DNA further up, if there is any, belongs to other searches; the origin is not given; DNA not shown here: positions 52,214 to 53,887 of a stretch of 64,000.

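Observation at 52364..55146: Anti-sigma factor / LTXXQ chaperone-like / hyper-charged secreted repeat-protein operon without a cognate sigma gene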

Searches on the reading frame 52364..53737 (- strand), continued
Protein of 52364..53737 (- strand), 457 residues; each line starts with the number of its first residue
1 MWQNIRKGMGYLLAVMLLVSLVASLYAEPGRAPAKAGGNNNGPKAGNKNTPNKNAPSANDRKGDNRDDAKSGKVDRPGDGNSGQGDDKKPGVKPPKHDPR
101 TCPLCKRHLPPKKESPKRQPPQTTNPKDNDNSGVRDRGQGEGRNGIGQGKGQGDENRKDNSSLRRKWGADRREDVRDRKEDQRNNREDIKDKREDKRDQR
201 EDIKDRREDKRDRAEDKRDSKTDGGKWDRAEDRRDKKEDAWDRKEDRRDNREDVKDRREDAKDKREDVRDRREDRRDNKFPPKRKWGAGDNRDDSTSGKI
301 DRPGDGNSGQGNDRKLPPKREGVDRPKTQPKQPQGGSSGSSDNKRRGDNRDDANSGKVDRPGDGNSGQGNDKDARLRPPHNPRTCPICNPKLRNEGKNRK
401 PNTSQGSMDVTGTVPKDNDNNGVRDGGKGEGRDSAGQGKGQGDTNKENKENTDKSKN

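Call 37: search_protein_families(library=ncbifam, proteins=[L006:1358-4507:+, L007:1510-4644:+, L006:4546-4836:+, L007:4641-4931:+, P0012, P0041, L007:614-1507:+, L002:6921-7592:+, P0022], max_evalue=0.01)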
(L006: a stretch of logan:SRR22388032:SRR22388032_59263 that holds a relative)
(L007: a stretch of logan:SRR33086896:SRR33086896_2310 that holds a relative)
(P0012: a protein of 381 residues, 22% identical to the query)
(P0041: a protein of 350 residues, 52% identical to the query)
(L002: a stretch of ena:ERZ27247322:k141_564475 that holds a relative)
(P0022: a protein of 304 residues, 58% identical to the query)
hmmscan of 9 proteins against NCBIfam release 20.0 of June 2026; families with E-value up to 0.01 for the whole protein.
L006:1358-4507:+ (1049 aa): 23 families
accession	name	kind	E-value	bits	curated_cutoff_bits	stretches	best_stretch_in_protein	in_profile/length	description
NF033617.1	RND_permease_2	subfamily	1.5e-221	738.2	1250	1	8-1034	5-1008/1009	multidrug efflux RND transporter permease subunit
NF000282.2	RND_permease_1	subfamily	1.3e-163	546.4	1250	1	5-1033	2-1027/1029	multidrug efflux RND transporter permease subunit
TIGR00914.1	2A0601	subfamily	1.9e-153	512.6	701.45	1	15-1041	17-1043/1051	CusA/CzcA family heavy metal efflux RND transporter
NF007798.0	PRK10503.1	equivalog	1.8e-150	502.6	1584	1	9-1035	18-1024/1040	MdtB/MuxB family multidrug efflux RND transporter permease subunit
TIGR00915.1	2A0602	subfamily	4.2e-148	495.1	940.35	1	4-1038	2-1033/1050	efflux RND transporter permease subunit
NF007905.0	PRK10614.1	equivalog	4.2e-144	481.6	1774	1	8-1035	8-1010/1025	multidrug efflux RND transporter permease subunit MdtC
NF007133.0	PRK09579.1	equivalog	2.8e-126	422.4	1763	1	6-1036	6-1005/1017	multidrug efflux RND transporter permease subunit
NF007131.0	PRK09577.1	equivalog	1.9e-112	376.8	1768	1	6-1038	4-1027/1045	multidrug efflux RND transporter permease subunit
NF007842.1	PRK10555.1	equivalog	1.7e-101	340.7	1854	1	5-1033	3-1026/1036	multidrug efflux RND transporter permease AcrD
NF000037.1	RND_perm_OqxB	exception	3.6e-94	316.4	2200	1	1-1035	1-1036/1050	multidrug efflux RND transporter permease subunit OqxB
NF011706.2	PRK15127.1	equivalog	6.6e-87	292.4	2150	1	3-1035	1-1031/1049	multidrug efflux RND transporter permease subunit AcrB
TIGR00921.1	2A067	subfamily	2.3e-12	45.8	351.9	1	828-1036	140-349/733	hydrophobe/amphiphile efflux-3 (HAE3) family transporter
TIGR00916.1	2A0604s01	subfamily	9.7e-09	35.2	148.6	2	335-481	90-231/231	SecD/SecF family protein translocase subunit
NF009583.0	PRK13024.1-3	subfamily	4.4e-08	31.6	721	1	341-506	283-435/755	protein translocase subunit SecDF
NF009580.0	PRK13023.1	equivalog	6.2e-07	28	1153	2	338-497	295-453/775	protein translocase subunit SecDF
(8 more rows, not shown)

L007:1510-4644:+ (1044 aa): 22 families
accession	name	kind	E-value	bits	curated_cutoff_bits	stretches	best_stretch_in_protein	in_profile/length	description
NF033617.1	RND_permease_2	subfamily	2.2e-230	767.5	1250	1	6-1033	3-1008/1009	multidrug efflux RND transporter permease subunit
NF000282.2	RND_permease_1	subfamily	9e-171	570.1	1250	1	6-1032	3-1027/1029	multidrug efflux RND transporter permease subunit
TIGR00915.1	2A0602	subfamily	1.5e-159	533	940.35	1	4-1036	2-1032/1050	efflux RND transporter permease subunit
TIGR00914.1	2A0601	subfamily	2.8e-149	498.8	701.45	1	13-1037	15-1040/1051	CusA/CzcA family heavy metal efflux RND transporter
NF007798.0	PRK10503.1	equivalog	8.6e-146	487.1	1584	1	8-1034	17-1024/1040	MdtB/MuxB family multidrug efflux RND transporter permease subunit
NF007905.0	PRK10614.1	equivalog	7.2e-141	470.9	1774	1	8-1034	8-1010/1025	multidrug efflux RND transporter permease subunit MdtC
NF007133.0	PRK09579.1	equivalog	9.3e-135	450.5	1763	1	2-1034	2-1004/1017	multidrug efflux RND transporter permease subunit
NF007131.0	PRK09577.1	equivalog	5.1e-115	385.3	1768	1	6-1032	4-1022/1045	multidrug efflux RND transporter permease subunit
NF007842.1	PRK10555.1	equivalog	1e-111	374.5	1854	1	5-1035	3-1029/1036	multidrug efflux RND transporter permease AcrD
NF000037.1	RND_perm_OqxB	exception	1.6e-100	337.5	2200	1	4-1033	4-1035/1050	multidrug efflux RND transporter permease subunit OqxB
NF011706.2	PRK15127.1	equivalog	9.7e-95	318.4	2150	1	3-1035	1-1032/1049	multidrug efflux RND transporter permease subunit AcrB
TIGR00916.1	2A0604s01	subfamily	1.3e-09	38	148.6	2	334-479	90-230/231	SecD/SecF family protein translocase subunit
TIGR00921.1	2A067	subfamily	7.6e-09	34.2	351.9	1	834-1035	147-349/733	hydrophobe/amphiphile efflux-3 (HAE3) family transporter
NF009580.0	PRK13023.1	equivalog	1e-07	30.6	1153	2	337-497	295-454/775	protein translocase subunit SecDF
NF009583.0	PRK13024.1-3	subfamily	2e-07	29.5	721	1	334-502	277-435/755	protein translocase subunit SecDF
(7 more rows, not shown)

L006:4546-4836:+ (96 aa): 1 family
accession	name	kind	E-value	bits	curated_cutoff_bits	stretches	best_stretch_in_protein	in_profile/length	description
NF045581.1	PG0541_fam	equivalog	6.7e-22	77.3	45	1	2-90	1-90/91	PG0541 family transporter-associated protein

L007:4641-4931:+ (96 aa): 1 family
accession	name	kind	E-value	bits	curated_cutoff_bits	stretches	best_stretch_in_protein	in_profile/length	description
NF045581.1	PG0541_fam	equivalog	4.3e-25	87.5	45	1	2-91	1-91/91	PG0541 family transporter-associated protein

P0012 (381 aa): 3 families
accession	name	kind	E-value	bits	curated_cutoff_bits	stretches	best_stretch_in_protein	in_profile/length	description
NF045487.1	ASRP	equivalog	0.00016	20.4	300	1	199-281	315-398/593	archaea-specific SMC-related protein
NF041035.1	Rad50_Halo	equivalog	0.0039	15.6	1000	1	195-290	542-637/883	DNA double-strand break repair ATPase Rad50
NF011583.0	PRK15007.1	subfamily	0.0075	15.6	358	0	94-145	120-172/243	arginine ABC transporter substrate-binding protein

P0041 (350 aa): 0 families

L007:614-1507:+ (297 aa): 23 families
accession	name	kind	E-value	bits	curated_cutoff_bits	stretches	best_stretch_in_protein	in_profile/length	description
TIGR01730.1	RND_mfp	subfamily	3.8e-62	210.1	94.9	2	108-294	133-320/322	efflux RND transporter periplasmic adaptor subunit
TIGR00999.1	8a0102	subfamily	4e-39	134.4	319.3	1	111-284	94-267/271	CzcB/NccB family metal efflux transporter periplasmic adaptor subunit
NF045680.1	DiMtlExpIhpB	equivalog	1e-22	80.6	450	1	34-280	63-307/326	divalent metal ion exporter adaptor subunit IhpB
NF045904.1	RND-peri-MexE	equivalog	1e-21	77.3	714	2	111-296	173-369/390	multidrug efflux RND transporter periplasmic adaptor subunit MexE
NF011604.1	PRK15030.1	equivalog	2.9e-21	75.9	765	2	188-296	266-376/397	multidrug efflux RND transporter periplasmic adaptor subunit AcrA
NF007303.0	PRK09783.1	subfamily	6.8e-20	70.9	390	1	112-292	217-396/414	copper/silver efflux system membrane fusion protein CusB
NF033138.2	RND-peri-MexC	equivalog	2.3e-19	69.8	625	2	197-295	271-371/375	MexC family multidrug efflux RND transporter periplasmic adaptor subunit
NF007132.1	PRK09578.1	equivalog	1.3e-18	66.9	512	2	108-295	172-375/396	MexX/AxyX family multidrug efflux RND transporter periplasmic adaptor subunit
NF000272.2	OqxA_adapt_sub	exception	3.7e-18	65.7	835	2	171-288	256-371/391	multidrug efflux RND transporter periplasmic adaptor subunit OqxA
NF008589.1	PRK11556.1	equivalog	6.6e-18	64.8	391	1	111-293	194-385/392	MdtA/MuxA family multidrug efflux RND transporter periplasmic adaptor subunit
NF038010.1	ABC_adapt_DarC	equivalog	2.9e-16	59.2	450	1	107-288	228-409/417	darobactin export ABC transporter periplasmic adaptor subunit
TIGR00998.1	8a0101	subfamily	3.8e-15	55.6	390.8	1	107-187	202-283/334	EmrA/EmrK family multidrug efflux transporter periplasmic adaptor subunit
NF008606.0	PRK11578.1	equivalog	2.3e-13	50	342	1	114-282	188-363/371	macrolide transporter subunit MacA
NF033834.1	RND_adapt_MexA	exception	1.7e-12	47.1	750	2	176-291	239-356/373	multidrug efflux RND transporter periplasmic adaptor subunit MexA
NF007362.0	PRK09859.1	equivalog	1.9e-12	47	738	1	107-290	167-366/385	multidrug transporter subunit MdtE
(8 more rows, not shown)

L002:6921-7592:+ (223 aa): 1 family
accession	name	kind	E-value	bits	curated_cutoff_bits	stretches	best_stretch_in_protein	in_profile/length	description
TIGR00665.1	DnaB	equivalog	7.1e-05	21.8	385.25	1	117-204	89-175/435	replicative DNA helicase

P0022 (304 aa): 1 family
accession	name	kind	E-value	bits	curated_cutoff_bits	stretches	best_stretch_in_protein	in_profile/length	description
NF045487.1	ASRP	equivalog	0.0045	15.7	300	0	166-270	142-242/593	archaea-specific SMC-related protein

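Call 38: predict_structure(alignment_id=A1)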
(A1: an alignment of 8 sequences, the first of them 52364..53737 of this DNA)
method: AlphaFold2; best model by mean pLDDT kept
length: 457 residues; sequences in the alignment: 8
mean_pLDDT: 54.7   pTM: 0.26
mean pLDDT of the five models: 54.7, 52.7, 52.6, 52.1, 49.9
residues with pLDDT >= 90: 32; 70-90: 105; 50-70: 54; < 50: 266
segments of 3 or more residues with pLDDT < 50: 29-32, 34-89, 91-93, 114-161, 223-225, 286-332, 334-376, 398-457
pLDDT, mean of each block of 10 residues (from residue 1): 77 93 70 38 35 39 41 40 40 63 75 48 39 40 39 43 54 76 79 77 81 73 53 82 91 91 89 71 47 44 39 42 40 36 36 40 37 51 76 58 34 37 39 38 39 41
secondary structure, 60 per line:
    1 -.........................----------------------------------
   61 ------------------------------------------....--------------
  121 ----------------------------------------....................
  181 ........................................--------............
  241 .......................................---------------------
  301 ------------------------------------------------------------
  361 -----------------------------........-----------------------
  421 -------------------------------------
elements in order: H2-26 H103-106 H161-220 H229-279 H390-397

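Call 41: search_protein_families(library=pfam, proteins=[P0010, P0022], max_evalue=1)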
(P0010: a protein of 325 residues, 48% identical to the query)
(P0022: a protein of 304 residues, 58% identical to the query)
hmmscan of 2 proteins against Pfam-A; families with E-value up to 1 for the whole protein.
P0010 (325 aa): 1 family
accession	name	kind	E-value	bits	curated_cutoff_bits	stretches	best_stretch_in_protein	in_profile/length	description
PF16525.10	MHB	-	0.021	15.4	27.4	0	90-120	36-66/77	Haemophore, haem-binding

P0022 (304 aa): 4 families
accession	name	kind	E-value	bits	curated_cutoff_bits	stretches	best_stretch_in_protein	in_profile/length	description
PF03961.19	FapA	-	0.25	11.4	31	1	22-125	130-232/272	Flagellar Assembly Protein A beta solenoid domain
PF00233.25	PDEase_I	-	0.46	10.6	24.8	1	43-102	80-137/238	3'5'-cyclic nucleotide phosphodiesterase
PF24704.1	DUF7667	-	0.89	10.2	27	0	33-50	58-75/76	Family of unknown function (DUF7667)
PF09581.16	Spore_III_AF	-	0.91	10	28.3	1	3-82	24-103/185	Stage III sporulation protein AF (Spore_III_AF)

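Call 59: fold_search(model_id=the predicted structure, library=pdb)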
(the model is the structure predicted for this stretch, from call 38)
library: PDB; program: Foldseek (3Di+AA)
matches with E <= 10: 0; with E <= 0.001: 0
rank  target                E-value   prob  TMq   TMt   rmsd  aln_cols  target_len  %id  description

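Call 83: search_protein_families(library=pfam, proteins=[L002:6921-7592:+, L005:265-948:+, L005:2037-2864:+, P0020], max_evalue=0.05)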
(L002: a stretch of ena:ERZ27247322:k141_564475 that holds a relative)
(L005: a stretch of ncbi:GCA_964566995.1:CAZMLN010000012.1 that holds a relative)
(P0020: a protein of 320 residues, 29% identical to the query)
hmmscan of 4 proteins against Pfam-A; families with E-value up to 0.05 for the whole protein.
L002:6921-7592:+ (223 aa): 1 family
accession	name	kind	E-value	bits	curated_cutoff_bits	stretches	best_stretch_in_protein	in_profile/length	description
PF20087.4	DUF6479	-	0.012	16.4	25.4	1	7-70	26-82/120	Family of unknown function (DUF6479)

L005:265-948:+ (227 aa): 1 family
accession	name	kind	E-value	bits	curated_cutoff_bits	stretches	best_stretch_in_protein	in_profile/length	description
PF05596.16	Taeniidae_ag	-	0.0089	16.2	31.9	1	76-105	25-54/55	Taeniidae antigen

L005:2037-2864:+ (275 aa): 2 families
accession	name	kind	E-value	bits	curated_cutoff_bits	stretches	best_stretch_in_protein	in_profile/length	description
PF18833.7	TPR_22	-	0.025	15.3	27.2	0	158-207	40-90/92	Tetratricopeptide repeat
PF05405.19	Mt_ATP-synt_B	-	0.041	14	21.7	1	148-213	47-112/163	Mitochondrial ATP synthase B chain precursor (ATP-synt_B)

P0020 (320 aa): 0 families

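Call 97: search_protein_families(library=pfam, proteins=[P0018, P0009, P0056, P0060, P0011, P0008], max_evalue=0.1)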
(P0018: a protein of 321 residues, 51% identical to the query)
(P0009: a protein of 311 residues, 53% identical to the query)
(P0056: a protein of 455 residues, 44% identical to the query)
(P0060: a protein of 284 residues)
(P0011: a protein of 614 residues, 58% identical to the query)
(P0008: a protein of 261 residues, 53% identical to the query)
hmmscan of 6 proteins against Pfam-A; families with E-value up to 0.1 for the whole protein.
P0018 (321 aa): 2 families
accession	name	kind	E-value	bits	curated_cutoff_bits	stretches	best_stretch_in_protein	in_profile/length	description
PF04636.18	PA26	-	0.043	13.2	29.4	1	13-110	168-254/445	PA26 p53-induced protein (sestrin)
PF06785.16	UPF0242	-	0.058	13.9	33.5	0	42-112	100-168/194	Uncharacterised protein family (UPF0242) N-terminus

P0009 (311 aa): 1 family
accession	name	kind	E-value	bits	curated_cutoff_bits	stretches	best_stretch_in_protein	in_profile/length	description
PF13936.12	HTH_38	-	0.031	14.4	27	1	124-145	9-30/44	Helix-turn-helix domain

P0056 (455 aa): 3 families
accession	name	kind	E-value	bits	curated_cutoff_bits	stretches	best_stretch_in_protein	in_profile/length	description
PF18915.5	DUF5667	-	5.9e-15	55.9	27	1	53-167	2-97/99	Domain of unknown function (DUF5667)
PF12732.12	YtxH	-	8.4e-05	23.4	37.5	1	380-414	27-65/71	YtxH-like protein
PF14712.11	Snapin_Pallidin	-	0.013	16.4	29.6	1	293-347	3-57/89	Snapin/Pallidin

P0060 (284 aa): 1 family
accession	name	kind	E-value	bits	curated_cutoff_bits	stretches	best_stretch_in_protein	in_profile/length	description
PF11776.13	RcnB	-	1.2e-15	57.6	25.9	1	230-277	1-50/51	Nickel/cobalt transporter regulator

P0011 (614 aa): 9 families
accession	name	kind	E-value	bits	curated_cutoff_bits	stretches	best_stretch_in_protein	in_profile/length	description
PF13202.12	EF-hand_5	-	4.4e-07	29.5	25.9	2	271-289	5-23/25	EF hand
PF00036.39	EF-hand_1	-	1.7e-06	27.6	25.4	2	303-318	6-21/29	EF hand domain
PF13405.12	EF-hand_6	-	1e-05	25.3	25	2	302-319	5-22/30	EF-hand domain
PF13833.12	EF-hand_8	-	3.9e-05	23.8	28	0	303-318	31-46/54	EF-hand domain pair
PF21096.2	RecA_C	-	0.00073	20.1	27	0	421-436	35-50/57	RecA C-terminal domain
PF13499.12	EF-hand_7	-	0.0019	19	30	1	268-318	5-61/67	EF-hand domain pair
PF04182.18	B-block_TFIIIC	-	0.011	16.3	22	1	158-188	17-46/73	B-block binding subunit of TFIIIC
PF18769.7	APOBEC1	-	0.024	15.3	27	0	385-409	56-80/101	APOBEC1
PF10591.15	SPARC_Ca_bdg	-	0.066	14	22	1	270-318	59-109/113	Secreted protein acidic and rich in cysteine Ca binding region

P0008 (261 aa): 5 families
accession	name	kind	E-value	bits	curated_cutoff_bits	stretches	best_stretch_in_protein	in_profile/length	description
PF13202.12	EF-hand_5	-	1.6e-07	30.9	25.9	2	82-100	6-24/25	EF hand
PF00036.39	EF-hand_1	-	8.6e-06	25.4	25.4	0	48-61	8-21/29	EF hand domain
PF13405.12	EF-hand_6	-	8.4e-05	22.4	25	0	82-101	7-26/30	EF-hand domain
PF13499.12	EF-hand_7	-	0.00017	22.3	30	1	48-98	10-63/67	EF-hand domain pair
PF00404.24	Dockerin_1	-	0.023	15.3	22.9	1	49-103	2-55/57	Dockerin type I domain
